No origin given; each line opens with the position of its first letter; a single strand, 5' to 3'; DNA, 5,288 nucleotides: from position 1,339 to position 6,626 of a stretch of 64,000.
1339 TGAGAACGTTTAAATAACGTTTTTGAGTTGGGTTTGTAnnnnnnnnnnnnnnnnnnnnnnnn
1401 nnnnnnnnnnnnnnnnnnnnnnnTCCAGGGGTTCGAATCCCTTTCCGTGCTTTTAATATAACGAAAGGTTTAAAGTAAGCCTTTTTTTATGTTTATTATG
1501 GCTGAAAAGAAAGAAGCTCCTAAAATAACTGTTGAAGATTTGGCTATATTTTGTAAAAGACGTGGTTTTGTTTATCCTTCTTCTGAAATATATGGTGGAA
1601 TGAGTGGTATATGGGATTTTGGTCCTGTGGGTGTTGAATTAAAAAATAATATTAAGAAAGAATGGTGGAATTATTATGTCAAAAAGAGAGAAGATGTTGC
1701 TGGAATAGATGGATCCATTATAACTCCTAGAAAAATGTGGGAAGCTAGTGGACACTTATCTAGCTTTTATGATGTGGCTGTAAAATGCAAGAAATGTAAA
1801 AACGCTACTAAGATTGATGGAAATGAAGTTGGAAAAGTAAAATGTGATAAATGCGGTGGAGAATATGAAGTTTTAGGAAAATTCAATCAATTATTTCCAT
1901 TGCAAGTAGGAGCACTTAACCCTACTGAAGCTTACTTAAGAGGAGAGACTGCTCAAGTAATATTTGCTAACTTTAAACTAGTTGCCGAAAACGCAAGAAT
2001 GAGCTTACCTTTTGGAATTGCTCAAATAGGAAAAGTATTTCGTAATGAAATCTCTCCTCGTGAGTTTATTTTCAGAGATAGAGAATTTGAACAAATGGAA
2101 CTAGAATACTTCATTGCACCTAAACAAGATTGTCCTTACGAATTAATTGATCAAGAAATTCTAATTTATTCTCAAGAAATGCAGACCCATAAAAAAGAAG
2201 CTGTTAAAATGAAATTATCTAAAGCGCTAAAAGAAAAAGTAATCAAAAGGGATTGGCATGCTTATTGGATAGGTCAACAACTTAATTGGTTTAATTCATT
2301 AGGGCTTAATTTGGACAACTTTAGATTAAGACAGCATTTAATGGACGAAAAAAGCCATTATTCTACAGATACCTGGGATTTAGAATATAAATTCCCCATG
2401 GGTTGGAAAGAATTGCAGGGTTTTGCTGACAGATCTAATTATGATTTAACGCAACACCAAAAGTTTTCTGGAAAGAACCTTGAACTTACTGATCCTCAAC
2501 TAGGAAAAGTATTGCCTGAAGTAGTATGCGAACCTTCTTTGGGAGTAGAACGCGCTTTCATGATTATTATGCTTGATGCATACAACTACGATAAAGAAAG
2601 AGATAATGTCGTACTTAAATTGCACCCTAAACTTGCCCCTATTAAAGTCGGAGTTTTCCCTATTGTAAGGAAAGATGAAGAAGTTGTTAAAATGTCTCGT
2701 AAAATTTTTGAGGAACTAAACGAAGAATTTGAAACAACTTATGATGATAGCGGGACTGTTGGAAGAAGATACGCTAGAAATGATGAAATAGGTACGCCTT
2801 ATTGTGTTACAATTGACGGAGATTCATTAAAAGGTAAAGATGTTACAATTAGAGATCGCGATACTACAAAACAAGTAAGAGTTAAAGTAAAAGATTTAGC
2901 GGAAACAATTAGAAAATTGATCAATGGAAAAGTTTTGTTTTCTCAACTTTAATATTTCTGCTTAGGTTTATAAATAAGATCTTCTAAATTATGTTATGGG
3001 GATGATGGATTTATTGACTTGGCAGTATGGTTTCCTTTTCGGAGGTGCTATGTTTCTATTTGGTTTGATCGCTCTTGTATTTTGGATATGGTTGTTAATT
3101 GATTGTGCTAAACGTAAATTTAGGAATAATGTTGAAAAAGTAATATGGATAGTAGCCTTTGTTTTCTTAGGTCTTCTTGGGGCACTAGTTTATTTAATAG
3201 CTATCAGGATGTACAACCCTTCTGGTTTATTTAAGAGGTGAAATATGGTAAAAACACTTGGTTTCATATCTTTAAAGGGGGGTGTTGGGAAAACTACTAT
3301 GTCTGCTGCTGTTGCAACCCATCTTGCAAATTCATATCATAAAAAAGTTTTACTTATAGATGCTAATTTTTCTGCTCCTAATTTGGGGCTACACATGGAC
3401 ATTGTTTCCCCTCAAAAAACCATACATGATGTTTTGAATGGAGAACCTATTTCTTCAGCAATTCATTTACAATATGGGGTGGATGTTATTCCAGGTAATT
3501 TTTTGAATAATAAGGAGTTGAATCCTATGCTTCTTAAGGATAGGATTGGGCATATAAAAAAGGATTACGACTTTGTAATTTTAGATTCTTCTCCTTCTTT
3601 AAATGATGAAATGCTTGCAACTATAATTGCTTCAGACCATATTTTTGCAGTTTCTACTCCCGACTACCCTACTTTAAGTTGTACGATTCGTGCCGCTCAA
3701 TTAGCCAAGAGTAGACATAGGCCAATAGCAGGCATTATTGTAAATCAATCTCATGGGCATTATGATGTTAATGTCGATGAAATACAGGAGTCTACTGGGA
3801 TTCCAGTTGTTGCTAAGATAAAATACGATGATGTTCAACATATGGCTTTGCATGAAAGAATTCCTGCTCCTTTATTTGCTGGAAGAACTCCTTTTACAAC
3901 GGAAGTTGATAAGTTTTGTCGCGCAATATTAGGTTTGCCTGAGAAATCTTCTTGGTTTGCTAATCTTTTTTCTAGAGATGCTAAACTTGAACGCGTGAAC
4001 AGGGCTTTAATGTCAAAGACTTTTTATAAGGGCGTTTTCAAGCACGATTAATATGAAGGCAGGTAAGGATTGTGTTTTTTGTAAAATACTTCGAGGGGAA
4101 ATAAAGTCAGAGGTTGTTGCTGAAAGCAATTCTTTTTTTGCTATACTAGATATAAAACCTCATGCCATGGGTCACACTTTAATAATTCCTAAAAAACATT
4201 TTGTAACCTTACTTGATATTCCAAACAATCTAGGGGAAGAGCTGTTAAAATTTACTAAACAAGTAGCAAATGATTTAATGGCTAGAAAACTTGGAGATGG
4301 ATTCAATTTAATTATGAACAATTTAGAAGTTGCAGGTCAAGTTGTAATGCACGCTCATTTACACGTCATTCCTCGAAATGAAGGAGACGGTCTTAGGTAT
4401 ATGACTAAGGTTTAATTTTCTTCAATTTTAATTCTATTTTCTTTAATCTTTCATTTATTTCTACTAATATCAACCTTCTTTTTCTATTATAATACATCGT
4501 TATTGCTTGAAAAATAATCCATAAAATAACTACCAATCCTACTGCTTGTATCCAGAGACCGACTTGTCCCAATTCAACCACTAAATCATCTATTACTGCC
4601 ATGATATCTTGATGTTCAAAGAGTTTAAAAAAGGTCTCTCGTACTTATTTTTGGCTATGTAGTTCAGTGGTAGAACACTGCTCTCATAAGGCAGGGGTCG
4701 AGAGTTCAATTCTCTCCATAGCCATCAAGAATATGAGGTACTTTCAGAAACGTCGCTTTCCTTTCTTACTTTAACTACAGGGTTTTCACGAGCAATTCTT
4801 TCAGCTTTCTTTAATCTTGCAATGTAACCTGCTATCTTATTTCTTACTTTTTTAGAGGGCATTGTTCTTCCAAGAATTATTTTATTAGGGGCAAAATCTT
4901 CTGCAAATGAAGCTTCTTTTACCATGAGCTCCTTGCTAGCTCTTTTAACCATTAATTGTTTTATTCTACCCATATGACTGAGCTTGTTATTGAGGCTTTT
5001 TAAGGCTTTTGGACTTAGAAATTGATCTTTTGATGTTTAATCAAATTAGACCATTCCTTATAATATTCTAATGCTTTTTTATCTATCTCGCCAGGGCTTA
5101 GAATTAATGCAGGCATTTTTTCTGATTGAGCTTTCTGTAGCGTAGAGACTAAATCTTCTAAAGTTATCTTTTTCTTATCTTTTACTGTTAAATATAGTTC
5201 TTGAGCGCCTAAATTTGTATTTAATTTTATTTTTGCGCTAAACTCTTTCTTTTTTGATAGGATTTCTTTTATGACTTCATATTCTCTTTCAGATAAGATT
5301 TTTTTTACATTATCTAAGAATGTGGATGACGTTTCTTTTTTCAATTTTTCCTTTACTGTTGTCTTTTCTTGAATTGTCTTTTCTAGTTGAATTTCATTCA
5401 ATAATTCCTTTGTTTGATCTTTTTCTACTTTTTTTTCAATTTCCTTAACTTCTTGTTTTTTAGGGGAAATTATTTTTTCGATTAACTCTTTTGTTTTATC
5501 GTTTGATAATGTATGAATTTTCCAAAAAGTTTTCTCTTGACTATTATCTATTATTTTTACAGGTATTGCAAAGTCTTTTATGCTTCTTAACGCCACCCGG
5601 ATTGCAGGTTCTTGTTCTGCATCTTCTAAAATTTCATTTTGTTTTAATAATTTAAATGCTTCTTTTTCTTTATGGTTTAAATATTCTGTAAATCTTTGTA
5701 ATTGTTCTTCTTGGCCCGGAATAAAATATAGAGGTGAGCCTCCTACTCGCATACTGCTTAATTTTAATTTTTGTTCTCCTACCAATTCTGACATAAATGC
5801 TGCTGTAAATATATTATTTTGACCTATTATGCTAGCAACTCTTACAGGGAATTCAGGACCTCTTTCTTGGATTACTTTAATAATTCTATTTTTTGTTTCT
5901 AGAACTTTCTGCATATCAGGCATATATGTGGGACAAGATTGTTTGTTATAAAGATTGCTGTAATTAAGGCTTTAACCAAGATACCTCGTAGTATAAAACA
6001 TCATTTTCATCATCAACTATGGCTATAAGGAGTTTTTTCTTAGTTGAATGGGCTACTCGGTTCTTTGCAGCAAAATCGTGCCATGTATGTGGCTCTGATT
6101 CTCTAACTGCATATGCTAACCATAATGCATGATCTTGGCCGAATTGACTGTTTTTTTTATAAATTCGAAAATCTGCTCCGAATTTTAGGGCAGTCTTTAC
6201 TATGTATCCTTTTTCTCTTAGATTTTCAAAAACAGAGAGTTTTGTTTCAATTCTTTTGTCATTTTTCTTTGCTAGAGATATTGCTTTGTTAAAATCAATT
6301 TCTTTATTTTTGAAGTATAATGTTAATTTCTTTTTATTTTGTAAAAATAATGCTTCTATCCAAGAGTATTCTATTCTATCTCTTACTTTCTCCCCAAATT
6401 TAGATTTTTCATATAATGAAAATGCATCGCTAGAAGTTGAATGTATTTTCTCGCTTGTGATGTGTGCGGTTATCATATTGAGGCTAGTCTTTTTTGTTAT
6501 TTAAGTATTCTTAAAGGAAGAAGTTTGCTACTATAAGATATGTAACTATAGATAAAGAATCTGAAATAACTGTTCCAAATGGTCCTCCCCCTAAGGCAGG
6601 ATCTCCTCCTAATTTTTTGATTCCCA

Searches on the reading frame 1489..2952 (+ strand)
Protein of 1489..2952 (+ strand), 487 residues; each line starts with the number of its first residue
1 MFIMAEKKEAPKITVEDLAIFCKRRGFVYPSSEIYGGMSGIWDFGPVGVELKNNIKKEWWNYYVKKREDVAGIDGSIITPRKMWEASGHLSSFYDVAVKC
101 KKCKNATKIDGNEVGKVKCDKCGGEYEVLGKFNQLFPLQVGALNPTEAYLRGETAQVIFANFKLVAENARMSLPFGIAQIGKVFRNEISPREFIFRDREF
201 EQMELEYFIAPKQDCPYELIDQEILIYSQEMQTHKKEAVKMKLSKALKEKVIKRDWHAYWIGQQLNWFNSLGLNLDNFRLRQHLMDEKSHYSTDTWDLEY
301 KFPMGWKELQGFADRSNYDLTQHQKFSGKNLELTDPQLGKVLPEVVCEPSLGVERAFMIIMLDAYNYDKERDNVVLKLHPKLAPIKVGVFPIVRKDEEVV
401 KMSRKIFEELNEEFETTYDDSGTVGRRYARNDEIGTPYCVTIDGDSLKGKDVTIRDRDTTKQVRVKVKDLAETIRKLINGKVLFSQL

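Call 42: search_protein_families(library=pfam, proteins=[window:1489-2952:+], max_evalue=0.0001)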
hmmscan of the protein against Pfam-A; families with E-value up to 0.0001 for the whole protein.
window:1489-2952:+ (487 aa): 2 families
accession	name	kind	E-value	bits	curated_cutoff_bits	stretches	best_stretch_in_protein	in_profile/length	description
PF03129.25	HGTP_anticodon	-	8.7e-20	71.1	21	1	386-476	1-93/94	Anticodon binding domain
PF00587.30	tRNA-synt_2b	-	4.7e-08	33.7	29.3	1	147-290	10-110/179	tRNA synthetase class II core domain (G, H, P, S and T)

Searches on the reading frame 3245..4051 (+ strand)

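Call 42: search_protein_families(library=pfam, proteins=[window:3245-4051:+], max_evalue=0.0001)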
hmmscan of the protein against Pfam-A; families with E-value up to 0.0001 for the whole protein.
window:3245-4051:+ (268 aa): 6 families
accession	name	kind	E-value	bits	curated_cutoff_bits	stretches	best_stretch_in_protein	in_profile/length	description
PF13614.12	AAA_31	-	1.3e-19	71.3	27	1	3-141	2-151/177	AAA domain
PF01656.29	CbiA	-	5e-14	52.8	25.4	1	7-196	3-113/125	CobQ/CobB/MinD/ParA nucleotide binding domain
PF10609.15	ParA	-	6.5e-13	49.1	27.1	1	5-172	6-178/246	NUBPL iron-transfer P-loop NTPase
PF13500.12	AAA_26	-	2.5e-08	34.4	27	1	123-195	122-191/198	AAA domain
PF06564.18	CBP_BcsQ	-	2.7e-08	34.1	21.3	1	4-169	3-171/234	Cellulose biosynthesis protein BcsQ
PF02374.21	ArsA_ATPase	-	3.2e-08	33.6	24.3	1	7-39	5-36/305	Anion-transporting ATPase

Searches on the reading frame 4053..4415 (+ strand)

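Call 42: search_protein_families(library=pfam, proteins=[window:4053-4415:+], max_evalue=0.0001)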
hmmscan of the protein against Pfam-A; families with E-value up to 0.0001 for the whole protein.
window:4053-4415:+ (120 aa): 3 families
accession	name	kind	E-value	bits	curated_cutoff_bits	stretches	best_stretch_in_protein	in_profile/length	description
PF01230.28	HIT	-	3e-25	89.2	21.5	1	14-110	1-97/98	HIT domain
PF11969.13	DcpS_C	-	2.5e-14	54.1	24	1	7-107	2-101/114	Scavenger mRNA decapping enzyme C-term binding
PF04677.20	CwfJ_C_1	-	1.3e-08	35.2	21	1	5-107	12-108/122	Protein similar to CwfJ C-terminus 1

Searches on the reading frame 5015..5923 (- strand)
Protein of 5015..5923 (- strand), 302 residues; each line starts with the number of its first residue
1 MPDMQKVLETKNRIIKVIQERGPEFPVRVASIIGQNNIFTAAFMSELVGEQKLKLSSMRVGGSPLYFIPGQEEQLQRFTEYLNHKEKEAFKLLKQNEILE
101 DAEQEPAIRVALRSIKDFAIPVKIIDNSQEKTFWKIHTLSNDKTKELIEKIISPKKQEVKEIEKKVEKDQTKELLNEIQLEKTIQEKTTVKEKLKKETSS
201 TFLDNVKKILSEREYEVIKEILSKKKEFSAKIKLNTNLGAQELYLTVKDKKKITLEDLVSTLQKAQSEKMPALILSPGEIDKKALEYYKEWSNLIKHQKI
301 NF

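Call 42: search_protein_families(library=pfam, proteins=[window:5015-5923:-], max_evalue=0.0001)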
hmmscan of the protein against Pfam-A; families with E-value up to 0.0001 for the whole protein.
window:5015-5923:- (302 aa): 0 families

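Call 83: search_protein_families(library=pfam, proteins=[window:5015-5923:-], max_evalue=0.5)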
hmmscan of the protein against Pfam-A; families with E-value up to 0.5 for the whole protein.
window:5015-5923:- (302 aa): 3 families
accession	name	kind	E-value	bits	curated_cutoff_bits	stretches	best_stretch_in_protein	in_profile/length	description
PF13342.12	Toprim_Crpt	-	0.0093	16.4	32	1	204-237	18-52/60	C-terminal repeat of topoisomerase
PF00346.24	Complex1_49kDa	-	0.063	12.8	24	1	47-101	25-78/271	Respiratory-chain NADH dehydrogenase, 49 Kd subunit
PF02667.20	SCFA_trans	-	0.29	10.5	27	1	145-187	204-247/453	Short chain fatty acid transporter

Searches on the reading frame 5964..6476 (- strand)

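Call 42: search_protein_families(library=pfam, proteins=[window:5964-6476:-], max_evalue=0.0001)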
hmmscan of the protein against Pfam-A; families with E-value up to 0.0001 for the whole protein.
window:5964-6476:- (170 aa): 2 families
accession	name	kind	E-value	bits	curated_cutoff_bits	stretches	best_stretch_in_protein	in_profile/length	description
PF01974.23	tRNA_int_endo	-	2.1e-25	89.1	27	1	77-162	2-85/85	tRNA intron endonuclease, catalytic C-terminal domain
PF02778.19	tRNA_int_endo_N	-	4.7e-08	32.9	21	1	5-63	4-64/67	tRNA intron endonuclease, N-terminal domain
